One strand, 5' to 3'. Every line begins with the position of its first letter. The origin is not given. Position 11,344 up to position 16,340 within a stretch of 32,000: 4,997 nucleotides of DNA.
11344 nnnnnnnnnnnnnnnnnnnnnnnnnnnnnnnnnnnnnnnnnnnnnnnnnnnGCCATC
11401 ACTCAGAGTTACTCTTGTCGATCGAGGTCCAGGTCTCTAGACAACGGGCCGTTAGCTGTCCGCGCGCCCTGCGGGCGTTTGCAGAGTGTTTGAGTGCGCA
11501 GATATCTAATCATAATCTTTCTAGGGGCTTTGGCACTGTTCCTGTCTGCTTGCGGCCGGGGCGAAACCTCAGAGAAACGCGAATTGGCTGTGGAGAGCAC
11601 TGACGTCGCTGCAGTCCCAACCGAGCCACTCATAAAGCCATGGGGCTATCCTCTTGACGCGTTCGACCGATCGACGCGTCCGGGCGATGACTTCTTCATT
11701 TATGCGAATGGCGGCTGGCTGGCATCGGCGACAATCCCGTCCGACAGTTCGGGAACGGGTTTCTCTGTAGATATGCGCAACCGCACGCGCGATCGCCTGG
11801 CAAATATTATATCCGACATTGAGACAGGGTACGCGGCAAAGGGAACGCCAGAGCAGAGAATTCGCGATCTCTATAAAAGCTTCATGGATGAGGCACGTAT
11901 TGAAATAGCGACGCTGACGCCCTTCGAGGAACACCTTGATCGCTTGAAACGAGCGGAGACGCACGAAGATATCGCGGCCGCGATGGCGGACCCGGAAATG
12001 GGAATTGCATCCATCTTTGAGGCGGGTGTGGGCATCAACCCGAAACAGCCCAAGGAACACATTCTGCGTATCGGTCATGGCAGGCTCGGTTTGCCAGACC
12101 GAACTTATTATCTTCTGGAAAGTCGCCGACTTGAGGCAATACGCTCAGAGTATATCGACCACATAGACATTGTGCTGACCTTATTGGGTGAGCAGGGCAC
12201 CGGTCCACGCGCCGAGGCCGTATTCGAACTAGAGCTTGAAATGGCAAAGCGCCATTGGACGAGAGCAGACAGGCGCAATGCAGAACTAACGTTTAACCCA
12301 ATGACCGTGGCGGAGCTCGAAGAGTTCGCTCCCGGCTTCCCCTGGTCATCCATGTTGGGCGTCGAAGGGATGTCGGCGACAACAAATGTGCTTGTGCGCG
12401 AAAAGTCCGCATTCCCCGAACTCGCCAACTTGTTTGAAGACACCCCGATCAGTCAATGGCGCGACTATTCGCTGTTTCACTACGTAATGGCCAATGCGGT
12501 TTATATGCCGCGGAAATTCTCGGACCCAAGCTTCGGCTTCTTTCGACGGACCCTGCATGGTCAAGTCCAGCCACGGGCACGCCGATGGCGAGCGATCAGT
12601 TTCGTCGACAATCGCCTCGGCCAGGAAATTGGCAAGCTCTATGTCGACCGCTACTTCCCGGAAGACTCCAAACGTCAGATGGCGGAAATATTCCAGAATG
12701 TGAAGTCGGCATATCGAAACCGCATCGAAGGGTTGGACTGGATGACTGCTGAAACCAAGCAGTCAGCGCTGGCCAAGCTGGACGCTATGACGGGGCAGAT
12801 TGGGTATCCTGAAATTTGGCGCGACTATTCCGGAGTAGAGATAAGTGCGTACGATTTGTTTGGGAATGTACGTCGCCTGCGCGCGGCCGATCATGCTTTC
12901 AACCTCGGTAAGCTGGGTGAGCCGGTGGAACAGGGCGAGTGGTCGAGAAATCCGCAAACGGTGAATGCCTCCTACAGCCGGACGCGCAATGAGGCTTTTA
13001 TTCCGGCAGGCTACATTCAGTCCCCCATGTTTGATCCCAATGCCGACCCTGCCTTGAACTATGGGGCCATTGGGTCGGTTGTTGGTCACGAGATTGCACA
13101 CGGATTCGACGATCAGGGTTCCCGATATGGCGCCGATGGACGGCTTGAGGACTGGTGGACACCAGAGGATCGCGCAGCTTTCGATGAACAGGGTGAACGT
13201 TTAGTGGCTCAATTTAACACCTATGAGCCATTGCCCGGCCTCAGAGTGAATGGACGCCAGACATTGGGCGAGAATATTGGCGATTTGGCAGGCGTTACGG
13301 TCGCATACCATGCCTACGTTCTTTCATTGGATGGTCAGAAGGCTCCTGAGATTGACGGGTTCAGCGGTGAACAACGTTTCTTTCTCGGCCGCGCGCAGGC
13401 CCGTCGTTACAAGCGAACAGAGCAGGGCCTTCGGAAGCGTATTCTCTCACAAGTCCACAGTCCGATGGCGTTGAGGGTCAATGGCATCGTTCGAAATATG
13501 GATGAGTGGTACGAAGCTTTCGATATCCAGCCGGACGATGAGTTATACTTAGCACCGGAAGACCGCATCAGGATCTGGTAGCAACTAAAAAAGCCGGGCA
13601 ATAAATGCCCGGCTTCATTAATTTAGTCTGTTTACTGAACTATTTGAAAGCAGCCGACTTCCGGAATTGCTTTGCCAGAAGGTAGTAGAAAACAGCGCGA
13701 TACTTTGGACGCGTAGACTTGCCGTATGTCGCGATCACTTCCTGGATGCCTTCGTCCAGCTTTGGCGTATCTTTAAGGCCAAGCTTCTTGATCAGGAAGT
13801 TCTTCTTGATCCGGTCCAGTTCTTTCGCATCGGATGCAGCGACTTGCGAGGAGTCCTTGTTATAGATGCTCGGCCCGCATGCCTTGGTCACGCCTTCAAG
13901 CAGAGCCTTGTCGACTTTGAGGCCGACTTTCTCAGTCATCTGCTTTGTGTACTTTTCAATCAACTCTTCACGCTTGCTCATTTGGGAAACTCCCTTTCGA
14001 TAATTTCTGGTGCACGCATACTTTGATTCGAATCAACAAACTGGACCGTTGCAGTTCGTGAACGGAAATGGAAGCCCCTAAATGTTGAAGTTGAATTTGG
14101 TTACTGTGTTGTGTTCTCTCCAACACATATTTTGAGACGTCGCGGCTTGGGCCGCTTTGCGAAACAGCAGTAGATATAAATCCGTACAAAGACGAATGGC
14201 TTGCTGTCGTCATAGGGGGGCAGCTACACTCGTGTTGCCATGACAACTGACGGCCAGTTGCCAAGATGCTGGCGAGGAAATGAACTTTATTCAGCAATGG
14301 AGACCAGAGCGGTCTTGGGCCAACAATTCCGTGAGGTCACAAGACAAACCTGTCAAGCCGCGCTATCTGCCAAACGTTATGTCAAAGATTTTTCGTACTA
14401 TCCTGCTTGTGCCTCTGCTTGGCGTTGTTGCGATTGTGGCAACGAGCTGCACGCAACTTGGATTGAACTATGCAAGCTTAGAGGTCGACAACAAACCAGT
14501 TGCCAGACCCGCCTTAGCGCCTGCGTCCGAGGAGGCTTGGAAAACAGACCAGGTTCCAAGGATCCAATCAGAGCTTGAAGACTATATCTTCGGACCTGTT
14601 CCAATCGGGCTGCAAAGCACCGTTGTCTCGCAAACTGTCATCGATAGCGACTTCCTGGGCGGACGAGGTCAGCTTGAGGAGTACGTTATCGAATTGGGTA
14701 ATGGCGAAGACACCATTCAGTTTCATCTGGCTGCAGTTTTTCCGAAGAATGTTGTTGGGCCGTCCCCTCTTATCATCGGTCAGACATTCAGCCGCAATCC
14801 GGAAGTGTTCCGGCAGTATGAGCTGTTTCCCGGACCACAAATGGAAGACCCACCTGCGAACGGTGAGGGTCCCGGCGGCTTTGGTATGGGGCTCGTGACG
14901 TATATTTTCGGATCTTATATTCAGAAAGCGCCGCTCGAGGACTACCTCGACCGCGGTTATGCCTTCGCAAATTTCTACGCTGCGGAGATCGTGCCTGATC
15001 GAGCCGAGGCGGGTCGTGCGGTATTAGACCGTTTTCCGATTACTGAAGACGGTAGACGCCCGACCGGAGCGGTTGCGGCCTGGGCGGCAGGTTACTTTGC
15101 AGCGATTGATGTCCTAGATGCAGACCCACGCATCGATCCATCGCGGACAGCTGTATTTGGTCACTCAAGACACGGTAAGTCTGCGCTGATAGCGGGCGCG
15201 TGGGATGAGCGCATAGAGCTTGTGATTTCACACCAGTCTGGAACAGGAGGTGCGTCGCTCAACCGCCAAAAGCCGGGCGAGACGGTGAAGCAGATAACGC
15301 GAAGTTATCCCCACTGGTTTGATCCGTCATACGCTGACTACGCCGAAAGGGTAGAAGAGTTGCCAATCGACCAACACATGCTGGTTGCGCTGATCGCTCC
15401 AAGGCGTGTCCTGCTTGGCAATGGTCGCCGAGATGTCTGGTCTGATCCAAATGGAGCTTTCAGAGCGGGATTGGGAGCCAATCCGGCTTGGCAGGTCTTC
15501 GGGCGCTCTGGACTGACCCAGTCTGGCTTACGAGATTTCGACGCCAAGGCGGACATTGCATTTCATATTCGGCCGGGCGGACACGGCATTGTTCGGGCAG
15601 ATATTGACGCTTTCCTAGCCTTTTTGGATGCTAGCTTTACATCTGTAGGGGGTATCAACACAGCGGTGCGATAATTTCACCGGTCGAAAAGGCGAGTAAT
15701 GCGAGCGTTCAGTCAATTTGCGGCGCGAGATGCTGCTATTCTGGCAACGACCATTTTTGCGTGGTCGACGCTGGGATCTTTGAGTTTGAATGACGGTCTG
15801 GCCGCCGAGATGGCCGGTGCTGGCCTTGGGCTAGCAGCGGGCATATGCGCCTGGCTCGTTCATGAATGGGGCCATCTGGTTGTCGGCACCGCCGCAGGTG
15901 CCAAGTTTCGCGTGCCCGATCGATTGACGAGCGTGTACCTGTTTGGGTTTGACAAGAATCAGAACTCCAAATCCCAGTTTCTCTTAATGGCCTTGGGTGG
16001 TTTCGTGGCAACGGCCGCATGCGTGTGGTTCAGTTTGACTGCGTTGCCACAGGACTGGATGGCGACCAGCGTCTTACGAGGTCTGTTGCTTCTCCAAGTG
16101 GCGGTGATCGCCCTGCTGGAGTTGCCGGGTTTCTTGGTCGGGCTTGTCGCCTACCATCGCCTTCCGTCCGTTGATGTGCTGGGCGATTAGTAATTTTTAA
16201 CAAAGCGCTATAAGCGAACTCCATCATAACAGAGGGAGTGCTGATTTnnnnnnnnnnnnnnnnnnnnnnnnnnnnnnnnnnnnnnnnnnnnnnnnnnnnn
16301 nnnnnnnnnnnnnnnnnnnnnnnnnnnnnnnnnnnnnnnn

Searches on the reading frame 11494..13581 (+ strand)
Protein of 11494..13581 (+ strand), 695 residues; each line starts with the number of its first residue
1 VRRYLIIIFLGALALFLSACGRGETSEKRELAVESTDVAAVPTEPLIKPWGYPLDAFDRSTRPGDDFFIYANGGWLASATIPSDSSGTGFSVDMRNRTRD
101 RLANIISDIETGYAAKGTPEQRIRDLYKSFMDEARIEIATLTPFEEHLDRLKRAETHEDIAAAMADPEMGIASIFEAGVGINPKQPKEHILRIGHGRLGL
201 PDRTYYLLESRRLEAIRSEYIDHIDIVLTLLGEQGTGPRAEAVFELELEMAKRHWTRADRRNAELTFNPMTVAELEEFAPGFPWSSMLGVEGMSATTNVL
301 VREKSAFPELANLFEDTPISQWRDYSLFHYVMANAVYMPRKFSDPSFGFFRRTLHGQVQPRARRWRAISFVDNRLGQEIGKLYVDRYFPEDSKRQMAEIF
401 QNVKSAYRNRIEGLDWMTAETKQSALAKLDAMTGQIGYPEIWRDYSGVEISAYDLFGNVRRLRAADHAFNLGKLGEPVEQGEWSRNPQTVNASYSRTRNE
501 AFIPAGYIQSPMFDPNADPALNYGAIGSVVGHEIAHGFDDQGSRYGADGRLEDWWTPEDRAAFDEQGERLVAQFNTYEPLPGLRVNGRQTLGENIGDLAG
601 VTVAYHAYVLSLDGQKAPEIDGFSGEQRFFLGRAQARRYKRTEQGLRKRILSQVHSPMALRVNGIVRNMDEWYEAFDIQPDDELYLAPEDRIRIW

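Call 39: search_protein_families(library=pfam, proteins=[window:11494-13581:+], max_evalue=0.001)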
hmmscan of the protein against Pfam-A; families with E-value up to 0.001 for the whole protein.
window:11494-13581:+ (695 aa): 2 families
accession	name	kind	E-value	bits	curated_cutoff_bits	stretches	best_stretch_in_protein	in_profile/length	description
PF05649.18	Peptidase_M13_N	-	4.4e-102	342.8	32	1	63-439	1-381/381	Peptidase family M13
PF01431.27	Peptidase_M13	-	6.5e-61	206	24.5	1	491-692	1-205/205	Peptidase family M13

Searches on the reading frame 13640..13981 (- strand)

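Call 39: search_protein_families(library=pfam, proteins=[window:13640-13981:-], max_evalue=0.001)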
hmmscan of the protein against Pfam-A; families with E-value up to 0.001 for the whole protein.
window:13640-13981:- (113 aa): 1 family
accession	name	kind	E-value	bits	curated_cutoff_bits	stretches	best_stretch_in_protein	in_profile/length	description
PF11015.13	DUF2853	-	1.8e-40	138.1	25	1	10-109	1-100/101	Protein of unknown function (DUF2853)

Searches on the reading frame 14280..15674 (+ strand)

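Call 39: search_protein_families(library=pfam, proteins=[window:14280-15674:+], max_evalue=0.001)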
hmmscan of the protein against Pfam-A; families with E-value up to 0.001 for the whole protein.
window:14280-15674:+ (464 aa): 1 family
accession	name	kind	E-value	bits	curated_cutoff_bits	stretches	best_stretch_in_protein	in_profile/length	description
PF22244.2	GCE_fung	-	4.2e-33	115.5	27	1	225-408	41-231/231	Glucuronyl esterase, fungi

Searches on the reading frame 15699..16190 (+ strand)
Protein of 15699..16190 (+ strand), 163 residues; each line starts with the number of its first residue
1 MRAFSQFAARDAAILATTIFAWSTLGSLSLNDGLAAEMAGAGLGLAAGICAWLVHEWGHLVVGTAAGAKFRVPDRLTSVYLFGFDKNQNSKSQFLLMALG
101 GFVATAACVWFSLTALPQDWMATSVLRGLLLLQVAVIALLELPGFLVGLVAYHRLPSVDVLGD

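Call 39: search_protein_families(library=pfam, proteins=[window:15699-16190:+], max_evalue=0.001)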
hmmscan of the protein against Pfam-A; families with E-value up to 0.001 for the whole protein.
window:15699-16190:+ (163 aa): 1 family
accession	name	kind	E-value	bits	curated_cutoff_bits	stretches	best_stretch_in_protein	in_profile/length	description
PF02163.28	Peptidase_M50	-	0.00017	21.4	27.2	1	53-106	11-63/221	Peptidase family M50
